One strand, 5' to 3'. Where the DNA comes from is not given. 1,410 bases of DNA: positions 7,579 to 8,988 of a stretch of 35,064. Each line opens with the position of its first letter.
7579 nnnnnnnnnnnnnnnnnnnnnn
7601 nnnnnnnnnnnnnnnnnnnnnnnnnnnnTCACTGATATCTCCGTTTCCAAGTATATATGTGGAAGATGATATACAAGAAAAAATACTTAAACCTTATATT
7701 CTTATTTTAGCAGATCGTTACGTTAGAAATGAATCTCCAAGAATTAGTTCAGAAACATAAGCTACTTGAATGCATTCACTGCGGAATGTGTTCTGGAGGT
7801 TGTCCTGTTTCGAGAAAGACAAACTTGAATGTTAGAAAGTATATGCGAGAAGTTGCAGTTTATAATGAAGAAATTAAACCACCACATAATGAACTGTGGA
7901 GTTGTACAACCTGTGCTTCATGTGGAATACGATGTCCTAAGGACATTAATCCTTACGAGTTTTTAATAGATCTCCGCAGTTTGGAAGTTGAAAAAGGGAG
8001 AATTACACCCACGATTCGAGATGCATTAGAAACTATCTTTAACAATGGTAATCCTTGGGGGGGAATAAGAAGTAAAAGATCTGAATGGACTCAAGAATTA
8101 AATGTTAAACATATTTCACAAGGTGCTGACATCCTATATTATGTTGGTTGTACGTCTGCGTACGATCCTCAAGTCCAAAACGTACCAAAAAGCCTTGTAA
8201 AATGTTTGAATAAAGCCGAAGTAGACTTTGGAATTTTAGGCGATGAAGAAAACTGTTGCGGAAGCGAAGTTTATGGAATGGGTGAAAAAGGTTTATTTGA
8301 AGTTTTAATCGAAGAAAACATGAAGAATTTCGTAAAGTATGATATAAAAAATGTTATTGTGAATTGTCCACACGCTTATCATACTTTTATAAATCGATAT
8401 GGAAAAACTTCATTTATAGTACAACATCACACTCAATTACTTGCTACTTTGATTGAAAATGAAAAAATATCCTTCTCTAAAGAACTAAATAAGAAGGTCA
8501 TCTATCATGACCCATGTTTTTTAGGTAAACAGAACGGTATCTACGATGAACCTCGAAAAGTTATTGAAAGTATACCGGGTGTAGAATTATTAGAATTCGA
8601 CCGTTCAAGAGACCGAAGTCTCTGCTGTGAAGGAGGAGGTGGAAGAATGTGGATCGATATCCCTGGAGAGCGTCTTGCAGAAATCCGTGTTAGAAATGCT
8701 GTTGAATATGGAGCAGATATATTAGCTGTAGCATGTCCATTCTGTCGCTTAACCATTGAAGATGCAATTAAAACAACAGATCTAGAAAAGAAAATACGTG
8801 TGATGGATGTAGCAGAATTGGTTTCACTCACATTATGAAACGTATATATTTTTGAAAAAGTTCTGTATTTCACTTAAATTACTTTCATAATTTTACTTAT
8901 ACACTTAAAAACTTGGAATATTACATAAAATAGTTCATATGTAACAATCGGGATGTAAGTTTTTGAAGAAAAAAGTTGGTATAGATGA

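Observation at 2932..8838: Membrane-free ETF + HdrA(MvhD-like fusion) + HdrD-like Fe-S module wired into archaeal beta-oxidation genes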

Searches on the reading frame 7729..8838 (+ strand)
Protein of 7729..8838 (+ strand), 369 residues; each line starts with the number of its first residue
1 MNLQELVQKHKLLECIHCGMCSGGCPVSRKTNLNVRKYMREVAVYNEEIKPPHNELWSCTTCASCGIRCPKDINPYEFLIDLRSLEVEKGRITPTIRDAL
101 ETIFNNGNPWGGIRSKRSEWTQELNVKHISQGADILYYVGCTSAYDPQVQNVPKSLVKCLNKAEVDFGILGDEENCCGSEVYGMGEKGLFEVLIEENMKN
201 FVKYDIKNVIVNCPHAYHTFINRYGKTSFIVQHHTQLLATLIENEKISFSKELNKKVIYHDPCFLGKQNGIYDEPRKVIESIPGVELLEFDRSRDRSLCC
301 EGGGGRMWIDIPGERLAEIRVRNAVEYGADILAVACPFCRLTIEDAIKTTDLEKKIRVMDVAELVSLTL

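Call 4: search_protein_families(library=pfam, proteins=[window:7729-8838:+])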
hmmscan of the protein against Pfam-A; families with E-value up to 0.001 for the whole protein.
window:7729-8838:+ (369 aa): 6 families
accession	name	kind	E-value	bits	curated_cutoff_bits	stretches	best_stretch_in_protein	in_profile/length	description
PF02754.22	CCG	-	5.1e-30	103.9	20.6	2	257-343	1-84/85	Cysteine-rich domain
PF13183.11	Fer4_8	-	1.1e-11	45.5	27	1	12-73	2-68/68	4Fe-4S dicluster domain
PF13534.11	Fer4_17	-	2.4e-10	41.2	22.2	1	14-74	1-61/61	4Fe-4S dicluster domain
PF13187.11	Fer4_9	-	1.1e-06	29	27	1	14-72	1-50/52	4Fe-4S dicluster domain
PF13237.11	Fer4_10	-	3.7e-06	27.2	25.5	1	14-70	8-53/53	4Fe-4S dicluster domain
PF12838.12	Fer4_7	-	0.00021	22.2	27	1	15-73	2-52/52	4Fe-4S dicluster domain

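Call 6: find_homologous_proteins(query=window:7729-8838:+)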
Query window:7729-8838:+ (369 aa): 4550 proteins with E <= 0.001 among 6824 candidates; the best 120 are listed.
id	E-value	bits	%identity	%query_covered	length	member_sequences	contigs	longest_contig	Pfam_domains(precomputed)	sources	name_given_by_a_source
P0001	3.0e-238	808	94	100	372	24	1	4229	PF13534.12,PF02754.22,PF13237.12,PF13183.12,PF13187.12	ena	-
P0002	8.1e-222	754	87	100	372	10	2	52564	PF13534.12,PF02754.22,PF13237.12,PF13183.12,PF13187.12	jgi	jgi:Fe-S oxidoreductase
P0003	1.7e-204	697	78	100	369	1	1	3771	PF13534.12,PF02754.22,PF13237.12,PF13183.12,PF13187.12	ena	-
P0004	4.9e-202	689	79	100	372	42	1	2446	PF13534.12,PF02754.22,PF13237.12,PF13183.12,PF13187.12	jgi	-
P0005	3.1e-201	686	78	100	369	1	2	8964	PF13534.12,PF02754.22,PF13237.12,PF13183.12,PF13187.12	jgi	-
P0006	3.8e-201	686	78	100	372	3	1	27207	PF13534.12,PF02754.22,PF13237.12,PF13183.12,PF13187.12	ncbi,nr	ncbi:MAG: (Fe-S)-binding protein [Candidatus Bathyarchaeia archaeon]|nr:(Fe-S)-binding protein [Cand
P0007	6.0e-201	685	76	100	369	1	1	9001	PF13534.12,PF02754.22,PF13237.12,PF13183.12,PF13187.12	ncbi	-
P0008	2.0e-200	684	77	100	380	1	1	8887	PF13534.12,PF02754.22,PF13237.12,PF13183.12,PF13187.12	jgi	-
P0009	2.0e-200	684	77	100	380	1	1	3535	PF13534.12,PF02754.22,PF13237.12,PF13183.12,PF13187.12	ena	-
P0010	7.2e-200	682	76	100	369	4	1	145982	PF12838.13,PF13534.12,PF02754.22,PF13237.12,PF13183.12,PF13187.12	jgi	-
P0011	8.1e-199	678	78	100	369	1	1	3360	PF13534.12,PF02754.22,PF13237.12,PF13183.12,PF13187.12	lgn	-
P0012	9.6e-199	678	75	100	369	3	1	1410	PF13534.12,PF02754.22,PF13237.12,PF13183.12,PF13187.12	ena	-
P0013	4.1e-198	676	75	100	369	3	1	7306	PF12838.13,PF13534.12,PF02754.22,PF13237.12,PF13183.12,PF13187.12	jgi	-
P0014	7.4e-198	675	76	100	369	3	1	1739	PF13534.12,PF02754.22,PF13183.12,PF13187.12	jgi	-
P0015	2.1e-197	674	75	100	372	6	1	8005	PF13534.12,PF02754.22,PF13237.12,PF13183.12,PF13187.12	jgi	jgi:Fe-S oxidoreductase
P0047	1.4e-193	661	75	100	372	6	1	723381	PF13534.12,PF02754.22,PF13183.12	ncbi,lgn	-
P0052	2.6e-193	660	75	100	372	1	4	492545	PF12838.13,PF13534.12,PF02754.22,PF13237.12,PF13183.12,PF13187.12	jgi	jgi:Fe-S oxidoreductase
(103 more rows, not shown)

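Call 7: search_protein_families(library=ncbifam, proteins=[window:7729-8838:+], max_evalue=0.00001)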
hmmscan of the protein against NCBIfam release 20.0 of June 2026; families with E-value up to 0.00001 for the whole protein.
window:7729-8838:+ (369 aa): 19 families
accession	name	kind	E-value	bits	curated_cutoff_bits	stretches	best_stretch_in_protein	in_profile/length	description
NF004898.0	PRK06259.1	equivalog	4.8e-51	173.9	385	1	5-366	126-485/488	fumarate reductase (CoM/CoB) subunit TfrB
NF045670.1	quin_L_LdhH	equivalog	7.3e-28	97.3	800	1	120-365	454-705/706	L-lactate dehydrogenase (quinone) large subunit LdhH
TIGR03290.1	CoB_CoM_SS_C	equivalog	3.5e-22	78.9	160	1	14-108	3-97/144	CoB--CoM heterodisulfide reductase subunit C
NF045663.1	diclust_near_Sec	equivalog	1.7e-21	76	530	1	15-346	309-621/759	pyridine nucleotide-disulfide oxidoreductase/dicluster-binding protein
NF008369.0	PRK11168.1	equivalog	4.6e-18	65.3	278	1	119-293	153-332/401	anaerobic glycerol-3-phosphate dehydrogenase subunit C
NF045724.1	ferredox_TmcB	equivalog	2.3e-14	52.8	735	1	14-359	42-420/430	electron transfer complex ferredoxin TmcB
NF041779.1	hetero_SS_HdrC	equivalog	5.7e-13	48.8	350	1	14-91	32-108/198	ferredoxin:CoB-CoM heterodisulfide reductase subunit HdrC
NF041890.1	hdrC_Methbact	equivalog_domain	9.3e-13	48.2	270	1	8-97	24-112/192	ferredoxin:CoB-CoM heterodisulfide reductase subunit HdrC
NF008434.0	PRK11274.1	equivalog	1.2e-11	44.2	333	0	12-89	22-104/409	glycolate oxidase subunit GlcF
NF045796.1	DsrK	equivalog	9.3e-11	41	400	1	229-343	297-416/453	sulfate reduction electron transfer complex DsrMKJOP subunit DsrK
TIGR03379.1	glycerol3P_GlpC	equivalog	1.4e-10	40.5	279.9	1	120-300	149-331/397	anaerobic glycerol-3-phosphate dehydrogenase subunit GlpC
NF045711.1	sulf_resp_HmcF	equivalog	3.3e-10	39.4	750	1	222-348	300-430/457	sulfate respiration complex iron-sulfur protein HmcF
NF009226.0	PRK12576.1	equivalog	1.3e-07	31.3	344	1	9-85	150-236/317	succinate dehydrogenase/fumarate reductase iron-sulfur subunit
NF038018.1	qmoC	equivalog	2.2e-07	30.7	300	1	11-89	16-94/360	quinone-interacting membrane-bound oxidoreductase complex subunit QmoC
TIGR03288.1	CoB_CoM_SS_B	equivalog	4.8e-07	29.3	345.15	1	222-367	109-265/290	CoB--CoM heterodisulfide reductase subunit B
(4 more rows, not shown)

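Call 10: find_related_loci(query=window:7729-8838:+, collection=genome_contigs, flank=10000)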
Query window:7729-8838:+ (369 aa) in genome_contigs; peptide patterns used: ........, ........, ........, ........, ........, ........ (x = any residue, [..] = any of these).
184 stretches matched a pattern; 143 encode a relative of the query (tblastn E <= 1e-3); the best 80 are kept; 80 distinct loci.
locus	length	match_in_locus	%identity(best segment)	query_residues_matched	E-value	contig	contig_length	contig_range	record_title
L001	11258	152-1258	92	1-369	0e+0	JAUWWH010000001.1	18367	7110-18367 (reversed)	MAG: Candidatus Bathyarchaeota archaeon isolate CSMAG_2653 CSMAG_2653_k127_3269919_length_18367_cov_210.2342, whole geno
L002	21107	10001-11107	77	1-369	0e+0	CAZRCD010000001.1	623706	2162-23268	MAG TPA_asm: uncultured Candidatus Bathyarchaeia archaeon isolate binchicken_co262_240 genome assembly, contig: NODE_1_l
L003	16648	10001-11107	76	1-369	0e+0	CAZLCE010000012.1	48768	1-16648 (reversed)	MAG TPA_asm: uncultured Candidatus Bathyarchaeia archaeon isolate binchicken_co274_114 genome assembly, contig: NODE_188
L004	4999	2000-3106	75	1-369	0e+0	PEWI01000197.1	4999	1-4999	MAG: Candidatus Bathyarchaeota archaeon CG07_land_8_20_14_0_80_47_9 CG07_land_8_20_14_0.80_scaffold_15109_c, whole genom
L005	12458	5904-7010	75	1-369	0e+0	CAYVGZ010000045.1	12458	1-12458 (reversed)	MAG TPA_asm: uncultured Candidatus Bathyarchaeia archaeon isolate binchicken_co274_389 genome assembly, contig: NODE_126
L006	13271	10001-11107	75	1-369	0e+0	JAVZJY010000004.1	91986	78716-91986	MAG: Candidatus Bathyarchaeia archaeon isolate DRTY-6_201907_bins_103 DRTY-6_201907_bins_103_scaffold_4, whole genome sh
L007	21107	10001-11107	74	1-369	0e+0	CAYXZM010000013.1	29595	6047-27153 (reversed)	MAG TPA_asm: uncultured Candidatus Bathyarchaeia archaeon isolate SRP231805_co4_143 genome assembly, contig: k141_52266,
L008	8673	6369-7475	74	1-369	0e+0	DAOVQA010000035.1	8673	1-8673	MAG TPA_asm: Candidatus Bathyarchaeota archaeon isolate CSMAG_1563 CSMAG_1563_k141_2582856_length_8673_cov_99.3584, whol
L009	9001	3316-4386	76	1-357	0e+0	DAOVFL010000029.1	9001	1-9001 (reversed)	MAG TPA_asm: Candidatus Bathyarchaeota archaeon isolate CSMAG_1108 CSMAG_1108_k141_4665285_length_9001_cov_9.6380, whole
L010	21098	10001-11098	74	1-366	0e+0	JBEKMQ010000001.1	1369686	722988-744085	MAG: Candidatus Bathyarchaeia archaeon isolate SPRUCE 398 SPRUCE_398_1, whole genome shotgun sequence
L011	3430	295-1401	74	1-369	0e+0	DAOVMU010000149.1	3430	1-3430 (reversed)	MAG TPA_asm: Candidatus Bathyarchaeota archaeon isolate CSMAG_1479 CSMAG_1479_k141_1549734_length_3430_cov_23.0000, whol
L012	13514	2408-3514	73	1-369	0e+0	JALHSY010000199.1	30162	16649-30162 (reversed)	MAG: Candidatus Bathyarchaeota archaeon isolate PFL10 seq_2821826, whole genome shotgun sequence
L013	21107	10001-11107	74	1-369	0e+0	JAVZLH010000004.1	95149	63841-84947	MAG: Candidatus Bathyarchaeia archaeon isolate DRTY-6_201907_bins_47 DRTY-6_201907_bins_47_scaffold_4, whole genome shot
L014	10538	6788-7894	74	1-369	0e+0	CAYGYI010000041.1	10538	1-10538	MAG TPA_asm: uncultured Candidatus Bathyarchaeia archaeon isolate ERP119294_co1_146 genome assembly, contig: NODE_8692_l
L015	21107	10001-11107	73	1-369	0e+0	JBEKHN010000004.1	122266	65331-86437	MAG: Candidatus Bathyarchaeia archaeon isolate SPRUCE 278 SPRUCE_278_4, whole genome shotgun sequence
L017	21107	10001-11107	73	1-369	0e+0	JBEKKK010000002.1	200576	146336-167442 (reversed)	MAG: Candidatus Bathyarchaeia archaeon isolate SPRUCE 345 SPRUCE_345_2, whole genome shotgun sequence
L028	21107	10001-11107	73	1-369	0e+0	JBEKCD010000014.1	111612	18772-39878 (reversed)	MAG: Candidatus Bathyarchaeia archaeon isolate SPRUCE 151 SPRUCE_151_14, whole genome shotgun sequence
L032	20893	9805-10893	74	1-363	0e+0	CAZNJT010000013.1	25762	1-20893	MAG TPA_asm: uncultured Candidatus Bathyarchaeia archaeon isolate binchicken_co119_491 genome assembly, contig: NODE_218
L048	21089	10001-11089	73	1-363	0e+0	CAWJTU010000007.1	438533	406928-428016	MAG: Candidatus Bathyarchaeota archaeon isolate MFD04408.bin.1.95 genome assembly, contig: contig_13384, whole genome sh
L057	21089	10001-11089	72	1-363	0e+0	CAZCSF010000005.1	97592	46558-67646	MAG TPA_asm: uncultured Candidatus Bathyarchaeia archaeon isolate binchicken_co40_75 genome assembly, contig: NODE_259_l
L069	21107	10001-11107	70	1-369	0e+0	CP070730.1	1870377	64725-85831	MAG: Candidatus Bathyarchaeota archaeon isolate bin42 chromosome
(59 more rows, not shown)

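Call 29: search_solved_structures(query=window:7729-8838:+, max_evalue=0.001, show_alignments=5)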
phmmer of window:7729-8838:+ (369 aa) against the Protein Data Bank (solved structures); distinct sequences matched with E-value up to 0.001: 9.
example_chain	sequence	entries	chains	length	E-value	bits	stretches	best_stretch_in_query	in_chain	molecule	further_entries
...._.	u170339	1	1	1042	5.4e-55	190.2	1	54-365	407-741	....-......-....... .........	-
7bkb_C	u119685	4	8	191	6.4e-16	61.6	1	14-108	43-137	CoB--CoM heterodisulfide reductase subunit C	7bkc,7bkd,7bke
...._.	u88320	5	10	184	2.4e-15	59.8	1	12-94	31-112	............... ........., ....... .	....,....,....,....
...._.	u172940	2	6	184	9e-15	57.9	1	11-93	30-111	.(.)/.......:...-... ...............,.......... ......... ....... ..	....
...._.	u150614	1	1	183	1.1e-11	47.7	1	12-95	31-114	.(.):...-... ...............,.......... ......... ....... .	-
8rvu_c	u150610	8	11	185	1.1e-11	47.7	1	12-95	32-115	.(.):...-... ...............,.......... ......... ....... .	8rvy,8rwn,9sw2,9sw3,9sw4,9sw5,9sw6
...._B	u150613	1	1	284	7.5e-06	28.5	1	228-345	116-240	H(2):CoB-CoM heterodisulfide,ferredoxin reductase subunit B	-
8rvu_b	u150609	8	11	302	9.2e-06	28.2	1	228-345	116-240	H(2):CoB-CoM heterodisulfide,ferredoxin reductase subunit B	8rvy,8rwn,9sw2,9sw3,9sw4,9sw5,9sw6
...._C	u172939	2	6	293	0.00059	22.3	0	271-344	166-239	H(2)/formate:CoB-CoM heterodisulfide,ferredoxin reductase subunit B2 | Heterodisulfide reductase subunit B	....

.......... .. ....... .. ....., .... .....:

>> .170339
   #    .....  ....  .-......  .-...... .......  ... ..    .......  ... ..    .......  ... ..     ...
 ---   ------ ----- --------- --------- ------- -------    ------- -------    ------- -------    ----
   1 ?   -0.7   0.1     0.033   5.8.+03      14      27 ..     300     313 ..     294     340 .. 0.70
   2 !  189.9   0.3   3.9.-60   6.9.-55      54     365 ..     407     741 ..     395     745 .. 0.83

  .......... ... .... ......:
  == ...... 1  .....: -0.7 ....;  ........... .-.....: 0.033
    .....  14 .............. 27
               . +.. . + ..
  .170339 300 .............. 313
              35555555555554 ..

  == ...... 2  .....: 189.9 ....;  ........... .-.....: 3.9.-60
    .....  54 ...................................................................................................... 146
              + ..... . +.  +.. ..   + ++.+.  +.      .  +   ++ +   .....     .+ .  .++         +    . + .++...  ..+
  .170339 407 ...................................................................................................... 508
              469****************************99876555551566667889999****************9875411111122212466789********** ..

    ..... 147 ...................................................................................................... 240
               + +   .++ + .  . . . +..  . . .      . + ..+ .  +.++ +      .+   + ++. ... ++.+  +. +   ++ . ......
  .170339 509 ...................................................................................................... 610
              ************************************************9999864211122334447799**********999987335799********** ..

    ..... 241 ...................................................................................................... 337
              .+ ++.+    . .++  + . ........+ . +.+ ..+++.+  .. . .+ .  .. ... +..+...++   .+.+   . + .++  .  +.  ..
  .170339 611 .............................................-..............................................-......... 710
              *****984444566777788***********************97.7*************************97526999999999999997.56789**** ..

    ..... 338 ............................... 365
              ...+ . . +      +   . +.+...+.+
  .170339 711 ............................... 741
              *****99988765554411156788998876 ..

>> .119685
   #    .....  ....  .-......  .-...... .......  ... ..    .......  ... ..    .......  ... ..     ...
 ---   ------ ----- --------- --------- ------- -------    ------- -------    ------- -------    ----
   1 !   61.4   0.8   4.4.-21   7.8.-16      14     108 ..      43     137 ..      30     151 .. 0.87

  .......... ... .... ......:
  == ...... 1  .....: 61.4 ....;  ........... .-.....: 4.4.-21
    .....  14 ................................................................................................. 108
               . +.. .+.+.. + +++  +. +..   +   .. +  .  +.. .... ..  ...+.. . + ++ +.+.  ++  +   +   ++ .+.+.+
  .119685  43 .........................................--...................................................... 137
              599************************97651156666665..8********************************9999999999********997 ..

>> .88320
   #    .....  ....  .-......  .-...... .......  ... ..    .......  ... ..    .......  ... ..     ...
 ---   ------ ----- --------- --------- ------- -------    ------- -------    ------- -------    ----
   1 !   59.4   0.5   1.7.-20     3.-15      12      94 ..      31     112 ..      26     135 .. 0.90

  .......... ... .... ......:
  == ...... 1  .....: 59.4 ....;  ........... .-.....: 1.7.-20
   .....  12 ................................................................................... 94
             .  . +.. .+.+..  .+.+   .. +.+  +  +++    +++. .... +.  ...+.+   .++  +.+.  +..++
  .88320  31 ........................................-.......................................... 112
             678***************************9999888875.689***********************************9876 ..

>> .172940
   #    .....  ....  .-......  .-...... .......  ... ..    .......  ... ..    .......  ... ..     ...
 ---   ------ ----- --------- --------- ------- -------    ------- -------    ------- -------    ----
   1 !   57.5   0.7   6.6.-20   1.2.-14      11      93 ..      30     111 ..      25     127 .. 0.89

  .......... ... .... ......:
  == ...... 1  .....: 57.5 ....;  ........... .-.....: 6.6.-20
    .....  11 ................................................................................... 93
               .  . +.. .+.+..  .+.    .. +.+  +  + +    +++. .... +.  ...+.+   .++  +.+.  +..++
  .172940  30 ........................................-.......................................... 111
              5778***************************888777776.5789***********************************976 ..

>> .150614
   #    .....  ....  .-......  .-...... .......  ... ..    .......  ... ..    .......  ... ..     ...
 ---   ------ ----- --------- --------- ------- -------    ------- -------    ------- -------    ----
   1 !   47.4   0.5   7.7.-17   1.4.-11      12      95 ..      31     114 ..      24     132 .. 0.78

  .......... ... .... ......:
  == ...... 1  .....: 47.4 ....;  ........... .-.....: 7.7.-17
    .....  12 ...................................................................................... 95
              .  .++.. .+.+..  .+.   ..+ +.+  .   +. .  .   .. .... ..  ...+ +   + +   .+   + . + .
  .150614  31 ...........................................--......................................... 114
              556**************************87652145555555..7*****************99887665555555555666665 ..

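Call 40: find_encoding_contigs(protein=P0047, flank=10000, max_places=3)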
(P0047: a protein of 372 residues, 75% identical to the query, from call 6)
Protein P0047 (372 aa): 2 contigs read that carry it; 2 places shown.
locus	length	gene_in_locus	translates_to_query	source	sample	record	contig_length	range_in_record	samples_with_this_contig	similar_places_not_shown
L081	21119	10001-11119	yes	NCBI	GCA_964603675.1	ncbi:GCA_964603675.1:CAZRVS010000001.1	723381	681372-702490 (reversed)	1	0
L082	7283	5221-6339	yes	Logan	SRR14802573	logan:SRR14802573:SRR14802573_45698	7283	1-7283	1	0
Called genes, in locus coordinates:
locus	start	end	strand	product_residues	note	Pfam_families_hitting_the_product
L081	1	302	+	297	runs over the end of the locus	PF00482:T2SSF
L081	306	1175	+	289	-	PF00482:T2SSF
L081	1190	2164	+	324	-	PF18551:TackOD1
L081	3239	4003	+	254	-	PF01656:CbiA, PF02374:ArsA_ATPase (faint), PF07015:VirC1 (faint), PF09140:MipZ, PF10609:ParA, PF13614:AAA_31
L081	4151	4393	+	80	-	-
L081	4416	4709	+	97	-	PF14947:HTH_45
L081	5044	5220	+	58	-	-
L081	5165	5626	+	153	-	-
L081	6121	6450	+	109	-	-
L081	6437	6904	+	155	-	PF09719:C_GCAxxG_C_C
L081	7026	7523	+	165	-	PF02915:Rubrerythrin, PF21349:RUBY_RBDX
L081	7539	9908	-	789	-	PF07992:Pyr_redox_2 (weak), PF00890:FAD_binding_2 (weak), PF01266:DAO (weak), PF00037:Fer4, PF12838:Fer4_7, PF13187:Fer4_9, PF13237:Fer4_10, PF02662:FlpD, +14 more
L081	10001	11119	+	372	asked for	PF13183:Fer4_8, PF13534:Fer4_17, PF02754:CCG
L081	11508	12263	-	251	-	PF01061:ABC2_membrane, PF12698:ABC2_membrane_3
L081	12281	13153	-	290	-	PF00005:ABC_tran, PF13304:AAA_21, PF13732:DrrA1-3_C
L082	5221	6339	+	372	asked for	PF13183:Fer4_8, PF13534:Fer4_17, PF02754:CCG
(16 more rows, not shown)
